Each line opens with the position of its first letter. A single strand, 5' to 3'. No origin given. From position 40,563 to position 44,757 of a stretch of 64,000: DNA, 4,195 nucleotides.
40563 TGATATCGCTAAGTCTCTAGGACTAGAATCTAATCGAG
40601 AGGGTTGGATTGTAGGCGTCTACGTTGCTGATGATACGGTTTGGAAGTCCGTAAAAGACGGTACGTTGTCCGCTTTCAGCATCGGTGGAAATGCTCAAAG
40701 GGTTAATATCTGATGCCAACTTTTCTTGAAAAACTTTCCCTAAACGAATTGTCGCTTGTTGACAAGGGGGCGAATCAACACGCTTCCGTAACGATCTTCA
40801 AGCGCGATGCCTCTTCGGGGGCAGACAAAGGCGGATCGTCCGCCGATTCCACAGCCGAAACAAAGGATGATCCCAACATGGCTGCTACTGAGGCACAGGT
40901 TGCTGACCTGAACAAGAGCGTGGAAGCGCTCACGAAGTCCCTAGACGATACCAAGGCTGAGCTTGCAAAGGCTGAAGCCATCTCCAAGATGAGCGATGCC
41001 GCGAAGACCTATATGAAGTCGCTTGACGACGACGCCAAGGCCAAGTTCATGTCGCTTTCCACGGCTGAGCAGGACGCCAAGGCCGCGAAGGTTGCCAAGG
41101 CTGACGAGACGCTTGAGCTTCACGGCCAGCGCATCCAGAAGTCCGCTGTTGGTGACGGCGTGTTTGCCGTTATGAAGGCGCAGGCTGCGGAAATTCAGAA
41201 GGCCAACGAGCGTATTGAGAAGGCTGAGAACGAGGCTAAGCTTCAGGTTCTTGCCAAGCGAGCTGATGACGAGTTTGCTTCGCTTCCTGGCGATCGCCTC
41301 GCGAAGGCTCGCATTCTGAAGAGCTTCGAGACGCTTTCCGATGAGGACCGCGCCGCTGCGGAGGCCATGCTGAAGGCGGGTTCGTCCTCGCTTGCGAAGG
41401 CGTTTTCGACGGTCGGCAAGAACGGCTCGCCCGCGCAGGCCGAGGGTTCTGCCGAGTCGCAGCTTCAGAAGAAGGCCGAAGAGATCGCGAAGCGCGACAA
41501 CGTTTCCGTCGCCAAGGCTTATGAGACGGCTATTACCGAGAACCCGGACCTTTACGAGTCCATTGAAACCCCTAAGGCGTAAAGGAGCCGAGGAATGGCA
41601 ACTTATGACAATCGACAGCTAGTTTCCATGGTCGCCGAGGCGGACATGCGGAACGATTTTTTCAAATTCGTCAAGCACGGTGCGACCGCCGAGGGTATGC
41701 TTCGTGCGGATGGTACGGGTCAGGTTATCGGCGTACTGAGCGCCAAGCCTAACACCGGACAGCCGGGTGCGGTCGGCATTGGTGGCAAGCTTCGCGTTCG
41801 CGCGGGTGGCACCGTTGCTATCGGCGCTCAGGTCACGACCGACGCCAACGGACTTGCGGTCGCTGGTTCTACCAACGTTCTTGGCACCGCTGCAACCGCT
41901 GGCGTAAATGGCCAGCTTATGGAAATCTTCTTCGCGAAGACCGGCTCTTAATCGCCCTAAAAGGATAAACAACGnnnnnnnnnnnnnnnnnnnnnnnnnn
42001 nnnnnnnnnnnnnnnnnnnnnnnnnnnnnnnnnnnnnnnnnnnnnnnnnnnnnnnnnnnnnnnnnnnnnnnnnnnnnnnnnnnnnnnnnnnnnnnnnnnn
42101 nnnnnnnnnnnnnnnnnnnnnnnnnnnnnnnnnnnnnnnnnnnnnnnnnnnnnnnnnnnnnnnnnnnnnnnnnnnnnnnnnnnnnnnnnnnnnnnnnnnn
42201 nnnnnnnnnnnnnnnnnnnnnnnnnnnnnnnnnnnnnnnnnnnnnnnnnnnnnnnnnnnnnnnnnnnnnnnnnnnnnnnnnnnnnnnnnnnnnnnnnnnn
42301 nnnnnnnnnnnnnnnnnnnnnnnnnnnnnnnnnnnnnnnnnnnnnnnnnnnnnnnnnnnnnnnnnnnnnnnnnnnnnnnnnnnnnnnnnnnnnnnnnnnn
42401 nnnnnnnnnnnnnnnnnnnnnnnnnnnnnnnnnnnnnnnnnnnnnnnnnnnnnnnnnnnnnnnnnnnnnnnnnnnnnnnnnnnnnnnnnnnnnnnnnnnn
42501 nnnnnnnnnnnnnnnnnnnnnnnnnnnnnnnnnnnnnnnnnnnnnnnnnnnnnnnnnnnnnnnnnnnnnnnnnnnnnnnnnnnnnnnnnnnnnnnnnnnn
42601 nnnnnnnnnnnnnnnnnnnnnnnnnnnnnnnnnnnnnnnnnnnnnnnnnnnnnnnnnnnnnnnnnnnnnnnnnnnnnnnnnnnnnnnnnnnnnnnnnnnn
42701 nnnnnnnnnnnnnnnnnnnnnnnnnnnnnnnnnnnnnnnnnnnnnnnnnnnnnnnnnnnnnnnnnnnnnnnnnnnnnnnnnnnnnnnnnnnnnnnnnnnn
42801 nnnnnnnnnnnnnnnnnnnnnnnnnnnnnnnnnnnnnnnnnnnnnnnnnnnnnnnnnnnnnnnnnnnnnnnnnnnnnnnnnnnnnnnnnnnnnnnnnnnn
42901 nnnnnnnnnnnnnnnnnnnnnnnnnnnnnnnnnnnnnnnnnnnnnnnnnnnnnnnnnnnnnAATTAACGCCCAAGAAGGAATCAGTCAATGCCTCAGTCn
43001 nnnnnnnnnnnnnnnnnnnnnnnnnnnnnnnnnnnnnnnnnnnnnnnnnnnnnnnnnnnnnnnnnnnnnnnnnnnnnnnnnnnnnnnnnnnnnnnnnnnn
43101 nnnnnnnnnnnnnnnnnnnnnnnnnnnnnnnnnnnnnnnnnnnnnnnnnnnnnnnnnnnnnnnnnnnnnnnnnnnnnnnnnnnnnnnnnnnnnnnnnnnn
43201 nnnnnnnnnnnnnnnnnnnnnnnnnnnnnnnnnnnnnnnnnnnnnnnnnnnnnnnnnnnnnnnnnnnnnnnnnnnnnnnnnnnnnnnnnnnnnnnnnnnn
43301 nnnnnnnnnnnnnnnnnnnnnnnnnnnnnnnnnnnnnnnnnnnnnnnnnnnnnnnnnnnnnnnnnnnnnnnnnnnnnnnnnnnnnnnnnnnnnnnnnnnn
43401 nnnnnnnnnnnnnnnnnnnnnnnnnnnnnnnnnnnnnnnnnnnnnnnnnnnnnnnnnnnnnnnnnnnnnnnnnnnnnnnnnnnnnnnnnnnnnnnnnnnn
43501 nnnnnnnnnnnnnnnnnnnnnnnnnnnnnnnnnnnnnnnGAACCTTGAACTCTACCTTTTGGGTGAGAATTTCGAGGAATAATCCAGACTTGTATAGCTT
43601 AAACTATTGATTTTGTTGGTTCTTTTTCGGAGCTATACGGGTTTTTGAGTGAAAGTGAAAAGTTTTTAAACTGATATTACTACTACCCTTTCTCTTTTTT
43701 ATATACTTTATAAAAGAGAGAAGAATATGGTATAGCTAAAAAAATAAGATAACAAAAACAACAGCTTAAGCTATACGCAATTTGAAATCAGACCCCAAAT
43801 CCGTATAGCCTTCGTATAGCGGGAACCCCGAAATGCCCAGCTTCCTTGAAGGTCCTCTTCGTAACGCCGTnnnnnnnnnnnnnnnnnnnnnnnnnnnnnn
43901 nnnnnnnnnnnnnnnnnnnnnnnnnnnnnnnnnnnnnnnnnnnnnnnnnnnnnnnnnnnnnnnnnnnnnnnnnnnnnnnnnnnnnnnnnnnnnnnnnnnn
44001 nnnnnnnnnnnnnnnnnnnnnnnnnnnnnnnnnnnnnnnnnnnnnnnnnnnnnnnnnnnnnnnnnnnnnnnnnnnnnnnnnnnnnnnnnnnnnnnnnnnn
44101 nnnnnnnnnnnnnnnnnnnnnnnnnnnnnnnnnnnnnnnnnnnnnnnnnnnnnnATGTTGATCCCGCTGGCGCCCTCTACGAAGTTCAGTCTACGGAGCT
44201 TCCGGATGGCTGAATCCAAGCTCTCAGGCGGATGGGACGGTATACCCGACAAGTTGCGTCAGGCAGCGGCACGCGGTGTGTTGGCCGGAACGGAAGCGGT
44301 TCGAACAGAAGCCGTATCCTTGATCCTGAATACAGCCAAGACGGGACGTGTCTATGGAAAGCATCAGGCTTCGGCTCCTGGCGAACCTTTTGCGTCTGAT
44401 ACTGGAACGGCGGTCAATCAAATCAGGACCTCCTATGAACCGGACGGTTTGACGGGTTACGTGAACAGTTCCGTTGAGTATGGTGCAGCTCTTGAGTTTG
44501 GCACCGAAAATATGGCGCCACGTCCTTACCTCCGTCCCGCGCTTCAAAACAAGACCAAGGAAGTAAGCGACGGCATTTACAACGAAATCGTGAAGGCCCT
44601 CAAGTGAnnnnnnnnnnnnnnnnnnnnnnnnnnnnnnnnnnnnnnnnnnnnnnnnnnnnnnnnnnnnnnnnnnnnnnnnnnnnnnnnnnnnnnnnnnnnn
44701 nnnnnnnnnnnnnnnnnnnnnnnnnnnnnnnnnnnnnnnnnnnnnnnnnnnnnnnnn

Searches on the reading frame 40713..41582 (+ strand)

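Call 40: search_protein_families(library=phrogs, proteins=[window:40713-41582:+], max_evalue=0.001)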
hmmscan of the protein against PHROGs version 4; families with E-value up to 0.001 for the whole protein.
window:40713-41582:+ (289 aa): 3 families
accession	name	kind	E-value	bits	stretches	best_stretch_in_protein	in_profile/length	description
phrog_24785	-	unknown function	1.6e-20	74.8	1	60-274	143-356/370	-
phrog_19463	-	unknown function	2.4e-14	54.5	1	81-241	221-374/419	-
phrog_17741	-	unknown function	9.2e-05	22.9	0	3-34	3-34/397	-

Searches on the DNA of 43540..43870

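Call 106: search_rna_families(source=window, start=43540, end=43870, threshold=evalue, max_evalue=1)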
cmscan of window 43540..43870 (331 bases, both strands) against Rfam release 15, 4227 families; matches with E-value up to 1: 2.
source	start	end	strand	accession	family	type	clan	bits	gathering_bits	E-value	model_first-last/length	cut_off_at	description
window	43633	43677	+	RF01216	snR87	Gene; snRNA; snoRNA; CD-box;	CL00046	19.9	37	0.47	61-105/109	no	Small nucleolar RNA snR87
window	43686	43752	+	RF00705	mir-202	Gene; miRNA;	-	15.7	51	0.7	1-76/76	no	mir-202 microRNA precursor family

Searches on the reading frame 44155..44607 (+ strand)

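Call 40: search_protein_families(library=phrogs, proteins=[window:44155-44607:+], max_evalue=0.001)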
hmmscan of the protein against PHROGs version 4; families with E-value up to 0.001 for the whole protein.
window:44155-44607:+ (150 aa): 4 families
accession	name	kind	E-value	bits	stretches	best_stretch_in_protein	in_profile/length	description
phrog_5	-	connector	4.3e-15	57.2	1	27-145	95-205/239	tail completion or Neck1 protein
phrog_17053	-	unknown function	1.5e-05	26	1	111-149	16-54/59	-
phrog_222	-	connector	0.00019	22.2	1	107-149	154-200/276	tail completion or Neck1 protein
phrog_26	-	connector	0.00096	19.7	0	81-143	154-224/321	tail completion or Neck1 protein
